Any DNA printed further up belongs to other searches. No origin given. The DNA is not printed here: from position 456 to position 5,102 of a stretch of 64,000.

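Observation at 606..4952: Solitary 1,448-aa NACHT/STAND NTPase with a C-terminal nuclease-like motif, inserted between dapL and ispH: candidate undescribed single-gene defence system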

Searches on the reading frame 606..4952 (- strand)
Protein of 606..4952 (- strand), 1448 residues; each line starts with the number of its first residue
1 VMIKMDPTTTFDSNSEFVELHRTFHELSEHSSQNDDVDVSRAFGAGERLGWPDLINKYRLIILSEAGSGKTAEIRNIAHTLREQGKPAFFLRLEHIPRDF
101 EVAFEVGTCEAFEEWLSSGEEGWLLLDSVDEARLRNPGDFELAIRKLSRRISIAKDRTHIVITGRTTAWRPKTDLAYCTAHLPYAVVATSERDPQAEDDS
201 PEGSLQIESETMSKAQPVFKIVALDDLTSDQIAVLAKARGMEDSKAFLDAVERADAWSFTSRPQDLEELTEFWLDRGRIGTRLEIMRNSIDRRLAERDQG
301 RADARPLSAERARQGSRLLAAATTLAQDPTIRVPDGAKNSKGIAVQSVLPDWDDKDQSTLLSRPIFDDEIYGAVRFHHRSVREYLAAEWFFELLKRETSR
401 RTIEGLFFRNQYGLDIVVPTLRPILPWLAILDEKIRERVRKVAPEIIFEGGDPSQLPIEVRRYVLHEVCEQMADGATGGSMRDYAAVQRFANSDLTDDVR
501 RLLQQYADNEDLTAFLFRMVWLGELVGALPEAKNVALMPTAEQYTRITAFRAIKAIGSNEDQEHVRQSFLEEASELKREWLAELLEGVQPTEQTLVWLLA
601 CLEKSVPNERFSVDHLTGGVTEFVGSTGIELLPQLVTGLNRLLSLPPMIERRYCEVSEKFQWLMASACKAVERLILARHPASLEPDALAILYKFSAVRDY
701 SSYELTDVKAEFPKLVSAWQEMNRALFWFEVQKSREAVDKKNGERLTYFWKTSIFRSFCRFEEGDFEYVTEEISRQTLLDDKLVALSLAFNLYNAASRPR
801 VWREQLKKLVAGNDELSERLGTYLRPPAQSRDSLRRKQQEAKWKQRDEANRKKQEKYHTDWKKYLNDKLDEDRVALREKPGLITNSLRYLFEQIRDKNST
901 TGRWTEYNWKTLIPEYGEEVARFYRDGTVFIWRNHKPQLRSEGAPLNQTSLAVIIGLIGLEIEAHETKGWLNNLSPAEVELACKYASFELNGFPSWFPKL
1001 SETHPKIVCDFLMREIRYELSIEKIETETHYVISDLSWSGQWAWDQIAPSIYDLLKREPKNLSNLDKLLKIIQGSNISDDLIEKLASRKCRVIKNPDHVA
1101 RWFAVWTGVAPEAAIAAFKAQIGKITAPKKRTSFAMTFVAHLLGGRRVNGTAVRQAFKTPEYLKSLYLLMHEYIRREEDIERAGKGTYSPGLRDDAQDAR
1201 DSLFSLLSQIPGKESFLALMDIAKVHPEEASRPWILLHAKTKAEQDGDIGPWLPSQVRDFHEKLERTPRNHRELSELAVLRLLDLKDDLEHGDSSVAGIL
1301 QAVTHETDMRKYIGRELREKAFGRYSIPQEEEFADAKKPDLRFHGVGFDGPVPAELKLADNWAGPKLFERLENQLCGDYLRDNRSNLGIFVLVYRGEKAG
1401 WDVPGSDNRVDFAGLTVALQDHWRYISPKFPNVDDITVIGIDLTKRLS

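Call 3: search_protein_families(library=pfam, proteins=[window:606-4952:-], max_evalue=1)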
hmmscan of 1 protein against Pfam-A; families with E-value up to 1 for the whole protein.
window:606-4952:- (1448 aa): 6 families
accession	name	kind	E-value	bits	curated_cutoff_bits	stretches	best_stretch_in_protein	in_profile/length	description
PF01443.25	Viral_helicase1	-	0.0098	16.2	21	1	61-147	2-83/228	Viral superfamily 1 RNA helicase core domain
PF05729.18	NACHT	-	0.027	14.7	26.7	1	60-170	3-134/167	NACHT domain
PF25199.1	nSTAND_NTPase5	-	0.036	14.3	34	1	61-172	45-140/145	Novel STAND NTPase 5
PF15101.11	TERB2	-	0.22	11.9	27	1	816-866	78-128/207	Telomere-associated protein TERB2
PF20720.3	nSTAND3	-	0.22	11.7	27.2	1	59-107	19-52/155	Novel STAND NTPase 3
PF19835.5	SegE_GIY-YIG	-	0.73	10.5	25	0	843-866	39-62/123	Putative endonuclease segE, GIY-YIG domain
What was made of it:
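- On NACHT NTPase (STAND): 14.7 bits, E = 0.027 (call 3).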

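Call 4: search_protein_families(library=padloc, proteins=[window:606-4952:-], max_evalue=1)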
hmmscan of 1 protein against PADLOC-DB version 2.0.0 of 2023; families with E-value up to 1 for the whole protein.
window:606-4952:- (1448 aa): 0 families
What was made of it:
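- On Avs / bNACHT as catalogued in PADLOC v2: 0 PADLOC families at E <= 1 (call 4).
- Closest known: bNACHT25/bNACHT32. Different: The PADLOC library gave no hit at all to HyoA (call 4).
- Closest known: Avs. Different: No PADLOC Avs model matches (call 4).
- Tried and rejected: PADLOC gave nothing (call 4).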

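Call 5: search_protein_families(library=ncbifam, proteins=[window:606-4952:-], max_evalue=1)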
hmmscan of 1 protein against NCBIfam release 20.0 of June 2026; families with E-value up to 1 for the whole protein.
window:606-4952:- (1448 aa): 2 families
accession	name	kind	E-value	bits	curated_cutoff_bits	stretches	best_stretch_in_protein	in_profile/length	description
NF058534.1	antiphage_HyoA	equivalog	0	1796.4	1200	1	20-1446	1-1430/1430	NACHT domain-containing antiphage protein HyoA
NF058535.1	antiphage_EruA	equivalog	1.2e-46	159.6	1000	1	221-1399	132-1276/1318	NACHT domain-containing antiphage protein EruA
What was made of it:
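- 606..4952 (-): HyoA ORF. 1448 aa from the GTG at 4952; the probable true start is the ATG at 4940, giving 1444 aa. The stop codon is 606-608. NCBIfam NF058534.1 HyoA scores 1796.4 bits against a cut-off of 1200, aligning aa 20-1446 to profile positions 1-1430 of 1430 (call 5).
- On HyoA (NCBIfam NF058534.1): 1796.4 bits; aa 20-1446 align to profile positions 1-1430 of 1430 (call 5).
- On EruA (NCBIfam NF058535.1): 159.6 bits (call 5).
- Closest known: HyoA. Same: Full-length equivalog match: 1796 bits against a cut-off of 1200, aa 20-1446 to profile 1-1430 (call 5).
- Closest known: EruA. Same: It aligns over aa 221-1399 at E = 1e-46 (call 5), so the helical region and part of the C-terminal domain are shared.
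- NF058534.1 antiphage HyoA scores 1796 bits (cut-off 1200) over the full length (call 5). The curated name states antiphage function (call 5). It matches the NCBIfam antiphage equivalog (call 5).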

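Call 9: find_homologous_proteins(query=window:606-4952:-)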
Query window:606-4952:- (1448 aa): 1562 proteins with E <= 0.001 among 8000 candidates; the best 120 are listed.
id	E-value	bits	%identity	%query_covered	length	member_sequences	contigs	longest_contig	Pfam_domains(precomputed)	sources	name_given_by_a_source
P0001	0.0e+0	3312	100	100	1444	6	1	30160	-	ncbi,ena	-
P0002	0.0e+0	2752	83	100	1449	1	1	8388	-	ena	-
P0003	0.0e+0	2749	83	100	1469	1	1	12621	-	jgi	jgi:hypothetical protein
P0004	0.0e+0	2743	83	100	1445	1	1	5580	-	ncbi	-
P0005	0.0e+0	2736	82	100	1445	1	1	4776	-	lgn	-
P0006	0.0e+0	2732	83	100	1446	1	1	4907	-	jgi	-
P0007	0.0e+0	2726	83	100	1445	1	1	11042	-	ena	-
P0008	0.0e+0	2724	82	100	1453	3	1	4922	-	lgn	-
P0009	0.0e+0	2722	83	100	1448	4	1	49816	-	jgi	-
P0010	0.0e+0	2722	82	100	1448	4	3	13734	-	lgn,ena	-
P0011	0.0e+0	2712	82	100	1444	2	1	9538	-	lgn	-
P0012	0.0e+0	2712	83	100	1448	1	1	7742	-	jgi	jgi:hypothetical protein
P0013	0.0e+0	2695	82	100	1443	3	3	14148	-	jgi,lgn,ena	-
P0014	0.0e+0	2692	81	100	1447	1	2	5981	-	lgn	-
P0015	0.0e+0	2689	81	100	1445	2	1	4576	-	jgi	-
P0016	0.0e+0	2685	82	100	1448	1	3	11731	-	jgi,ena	-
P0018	0.0e+0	2673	81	100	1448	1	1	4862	-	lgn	-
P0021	0.0e+0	2668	81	100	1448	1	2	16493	-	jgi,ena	jgi:hypothetical protein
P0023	0.0e+0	2646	80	100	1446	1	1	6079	-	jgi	jgi:hypothetical protein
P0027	0.0e+0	2633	80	100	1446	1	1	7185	-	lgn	-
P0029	0.0e+0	2617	79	100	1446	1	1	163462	-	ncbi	-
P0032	0.0e+0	2607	79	100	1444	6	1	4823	-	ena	-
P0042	0.0e+0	2573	78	100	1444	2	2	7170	-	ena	-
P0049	0.0e+0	2494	75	100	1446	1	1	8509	-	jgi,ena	-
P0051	0.0e+0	2482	75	100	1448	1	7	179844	-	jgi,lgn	jgi:hypothetical protein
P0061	0.0e+0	2415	73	100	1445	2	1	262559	-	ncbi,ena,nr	ncbi:MAG: hypothetical protein COA54_09545 [Thiotrichaceae bacterium]|nr:MAG: hypothetical protein C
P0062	0.0e+0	2410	73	100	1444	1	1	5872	-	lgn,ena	-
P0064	0.0e+0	2397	73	100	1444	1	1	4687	-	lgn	-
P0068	0.0e+0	2337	70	100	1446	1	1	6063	-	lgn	-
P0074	0.0e+0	2308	72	99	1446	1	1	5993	-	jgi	jgi:hypothetical protein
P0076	0.0e+0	2304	71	100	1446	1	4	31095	-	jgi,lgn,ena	jgi:hypothetical protein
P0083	0.0e+0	2288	71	99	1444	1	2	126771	-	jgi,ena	jgi:hypothetical protein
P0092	0.0e+0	2261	70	100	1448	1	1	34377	-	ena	-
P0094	0.0e+0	2258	68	100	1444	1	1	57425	-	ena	-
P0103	0.0e+0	2238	68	99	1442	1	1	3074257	-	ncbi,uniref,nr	ncbi:hypothetical protein [Nitrosomonas sp. sh817]|uniref:hypothetical protein n=1 Tax=Nitrosomonas 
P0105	0.0e+0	2236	69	100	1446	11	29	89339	-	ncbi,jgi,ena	-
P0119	0.0e+0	2194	67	98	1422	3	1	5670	-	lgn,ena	-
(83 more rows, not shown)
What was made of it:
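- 606..4952 (-): P0001 is 100% identical and 1444 aa (call 9).
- Checked: A 4.3-kb open frame with a full-length profile match of 1796 bits (call 5) and more than 1500 homologues (call 9) is a real gene.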

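Call 13: find_encoding_contigs(protein=P0001, flank=10000, max_places=4)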
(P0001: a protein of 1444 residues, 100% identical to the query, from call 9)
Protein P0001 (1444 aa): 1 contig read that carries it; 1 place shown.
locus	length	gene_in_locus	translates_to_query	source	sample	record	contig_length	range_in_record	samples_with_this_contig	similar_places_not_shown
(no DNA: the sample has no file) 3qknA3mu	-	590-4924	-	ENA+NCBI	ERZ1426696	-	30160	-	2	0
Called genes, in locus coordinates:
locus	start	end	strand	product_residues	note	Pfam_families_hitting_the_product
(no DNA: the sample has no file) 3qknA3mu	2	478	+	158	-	?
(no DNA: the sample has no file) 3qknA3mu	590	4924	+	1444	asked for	-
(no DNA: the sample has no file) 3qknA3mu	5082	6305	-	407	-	PF00155:Aminotran_1_2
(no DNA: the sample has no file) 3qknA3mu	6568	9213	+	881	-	PF17900:Peptidase_M1_N, PF01433:Peptidase_M1, PF11940:DUF3458, PF17432:DUF3458_C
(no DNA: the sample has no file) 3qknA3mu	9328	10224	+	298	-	PF00990:GGDEF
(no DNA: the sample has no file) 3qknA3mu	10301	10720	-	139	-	PF09699:Paired_CXXCH_1 (faint), PF14537:Cytochrom_c3_2 (weak)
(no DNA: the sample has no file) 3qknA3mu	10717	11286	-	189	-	-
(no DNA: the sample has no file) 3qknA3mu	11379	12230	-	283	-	PF14522:Cytochrome_C7 (faint), PF22678:Cytochrom_c_NrfB-like (faint), PF14537:Cytochrom_c3_2 (faint), PF09699:Paired_CXXCH_1 (weak)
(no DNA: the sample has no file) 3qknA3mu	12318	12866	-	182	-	-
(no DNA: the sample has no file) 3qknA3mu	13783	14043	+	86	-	-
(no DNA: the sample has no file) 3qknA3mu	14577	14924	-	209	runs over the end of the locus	PF13505:OMP_b-brl, PF01617:Surface_Ag_2, PF02462:Opacity (weak)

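Call 14: search_solved_structures(query=window:606-4952:-, max_evalue=1, show_alignments=2)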
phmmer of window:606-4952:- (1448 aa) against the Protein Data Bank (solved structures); distinct sequences matched with E-value up to 1: 0.
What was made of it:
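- Tried and rejected: The single sequence gave no hit (call 14).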

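Call 15: search_protein_families(library=phrogs, proteins=[window:606-4952:-], max_evalue=1)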
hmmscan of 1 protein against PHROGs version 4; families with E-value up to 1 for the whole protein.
window:606-4952:- (1448 aa): 1 family
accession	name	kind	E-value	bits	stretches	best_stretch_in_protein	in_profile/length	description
phrog_38661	-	unknown function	0.32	12.5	1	208-244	26-60/76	-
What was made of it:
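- Tried and rejected: PHROGs gave nothing meaningful (call 15).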

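Call 26: find_related_loci(query=window:609-4952:-, collection=genome_contigs, flank=10000)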
Query window:609-4952:- (1448 aa) in genome_contigs; peptide patterns used: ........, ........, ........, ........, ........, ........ (x = any residue, [..] = any of these).
41 stretches matched a pattern; 19 encode a relative of the query (tblastn E <= 1e-3); 19 distinct loci.
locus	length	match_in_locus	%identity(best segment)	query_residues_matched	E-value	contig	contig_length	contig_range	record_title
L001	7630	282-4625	80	2-1448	0e+0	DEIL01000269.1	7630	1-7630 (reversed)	MAG TPA_asm: Desulfobulbaceae bacterium UBA2775 UBA2775_contig_94516, whole genome shotgun sequence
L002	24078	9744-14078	78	6-1448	0e+0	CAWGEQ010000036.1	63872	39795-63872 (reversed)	MAG: uncultured delta proteobacterium isolate MFD01872.bin.2.88 genome assembly, contig: contig_43367, whole genome shot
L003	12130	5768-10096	78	4-1448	0e+0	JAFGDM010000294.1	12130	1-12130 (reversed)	MAG: Deltaproteobacteria bacterium isolate Zod_Metabat.1176 k87_11911839, whole genome shotgun sequence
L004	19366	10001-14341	75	2-1448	0e+0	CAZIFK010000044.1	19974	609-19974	MAG TPA_asm: uncultured bacterium isolate binchicken_co62_21 genome assembly, contig: NODE_897_length_19974_cov_10.85190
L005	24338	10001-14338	73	2-1446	0e+0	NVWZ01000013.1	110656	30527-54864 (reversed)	MAG: Thiotrichaceae bacterium isolate NORP24 Contig_source1383C_509, whole genome shotgun sequence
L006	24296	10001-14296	75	17-1446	0e+0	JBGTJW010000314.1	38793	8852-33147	MAG: Stenomitos sp. isolate JTS-RE299 k141_186162, whole genome shotgun sequence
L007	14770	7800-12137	71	4-1448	0e+0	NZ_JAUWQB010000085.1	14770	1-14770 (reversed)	MAG: Desulfobacula sp. isolate CSMAG_2491 CSMAG_2491_k141_528887_length_14770_cov_17.9744, whole genome shotgun sequence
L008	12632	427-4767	70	4-1446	0e+0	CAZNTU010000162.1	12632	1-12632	MAG TPA_asm: uncultured Desulfobacteraceae bacterium isolate binchicken_co168_329 genome assembly, contig: NODE_8521_len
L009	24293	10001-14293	59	12-1446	0e+0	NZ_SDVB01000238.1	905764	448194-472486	Ciceribacter ferrooxidans strain F8825 NODE_1_length_905764_cov_63.8409, whole genome shotgun sequence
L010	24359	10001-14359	55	2-1448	0e+0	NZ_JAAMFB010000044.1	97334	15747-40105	Agrobacterium larrymoorei strain FPH-AR2 FPH-AR2_20, whole genome shotgun sequence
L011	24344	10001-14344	83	1-1448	0e+0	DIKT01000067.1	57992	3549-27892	MAG TPA_asm: Desulfobulbaceae bacterium UBA5611 UBA5611_contig_24953, whole genome shotgun sequence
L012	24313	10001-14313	60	12-1448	0e+0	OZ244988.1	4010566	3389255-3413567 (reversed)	MAG: Nitrospirales bacterium isolate 63d563d7-3fc6-4bc7-bcd0-84e7f51cac12 genome assembly, chromosome: 1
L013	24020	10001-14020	52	8-1367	0e+0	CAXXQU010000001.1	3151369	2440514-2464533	MAG: uncultured Aminiphilus sp. isolate a4575e0a-5ee9-430b-92c8-d05b1628a405 genome assembly, contig: contig_1, whole ge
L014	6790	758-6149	52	11-1446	0e+0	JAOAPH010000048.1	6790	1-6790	MAG: Candidatus Angelobacter sp. isolate RYN_9 scaffold_1246128, whole genome shotgun sequence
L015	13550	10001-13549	70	1-1183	0e+0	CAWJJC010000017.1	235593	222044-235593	MAG: uncultured delta proteobacterium isolate MFD05442.bin.2.211 genome assembly, contig: contig_36906, whole genome sho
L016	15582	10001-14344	79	2-1448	0e+0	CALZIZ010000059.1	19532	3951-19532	MAG: uncultured Desulfuromonadales bacterium isolate FO_M_Desulfobacterota_25 genome assembly, contig: scaffold_3489, wh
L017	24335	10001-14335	75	2-1448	0e+0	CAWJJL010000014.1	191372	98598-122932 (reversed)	MAG: uncultured delta proteobacterium isolate MFD04492.bin.2.26 genome assembly, contig: contig_21710, whole genome shot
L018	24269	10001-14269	41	1-1445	0e+0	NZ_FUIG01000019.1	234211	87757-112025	Mesorhizobium delmotii strain STM 462, whole genome shotgun sequence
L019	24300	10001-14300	70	15-1446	0e+0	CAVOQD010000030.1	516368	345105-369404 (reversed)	MAG: uncultured Chloroflexia bacterium isolate MFD09964.bin.1.142 genome assembly, contig: contig_6681, whole genome sho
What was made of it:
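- The protein shares 66-83% identity across several phyla (calls 9, 26).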

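Call 34: find_encoding_contigs(protein=P0103, flank=10000, max_places=2)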
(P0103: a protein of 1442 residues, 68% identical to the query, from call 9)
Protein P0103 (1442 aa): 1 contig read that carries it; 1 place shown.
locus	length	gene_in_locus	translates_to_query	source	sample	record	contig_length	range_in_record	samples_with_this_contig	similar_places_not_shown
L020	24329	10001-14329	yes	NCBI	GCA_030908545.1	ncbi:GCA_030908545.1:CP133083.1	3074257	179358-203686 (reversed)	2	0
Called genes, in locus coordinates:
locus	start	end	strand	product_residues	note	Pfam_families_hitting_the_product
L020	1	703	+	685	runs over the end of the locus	PF03030:H_PPase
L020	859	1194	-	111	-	-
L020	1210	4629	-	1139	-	PF04773:FecR, PF09295:ChAPs (weak), PF07719:TPR_2 (faint), PF13428:TPR_14 (faint), PF13431:TPR_17 (faint), PF13432:TPR_16 (weak), PF14559:TPR_19, PF23914:TPR_CcmH_CycH (weak), +3 more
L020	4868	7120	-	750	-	PF05226:CHASE2, PF00211:Guanylate_cyc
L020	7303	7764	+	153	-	PF14342:DUF4396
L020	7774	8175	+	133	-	PF00376:MerR, PF13411:MerR_1, PF09278:MerR-DNA-bind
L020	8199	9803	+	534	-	PF13428:TPR_14 (faint)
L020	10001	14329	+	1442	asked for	-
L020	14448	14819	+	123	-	-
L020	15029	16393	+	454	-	PF02321:OEP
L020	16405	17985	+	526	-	PF25919:BSH_CusB, PF25973:BSH_CzcB, PF25869:3HB_CusB (weak), PF25954:Beta-barrel_RND_2, PF25975:CzcB_C (weak), PF11604:CusF_Ec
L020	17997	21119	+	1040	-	PF00873:ACR_tran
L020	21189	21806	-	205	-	PF07589:PEP_exosort_dom (weak)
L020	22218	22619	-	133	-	PF01850:PIN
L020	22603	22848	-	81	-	PF02604:PhdYeFM_antitox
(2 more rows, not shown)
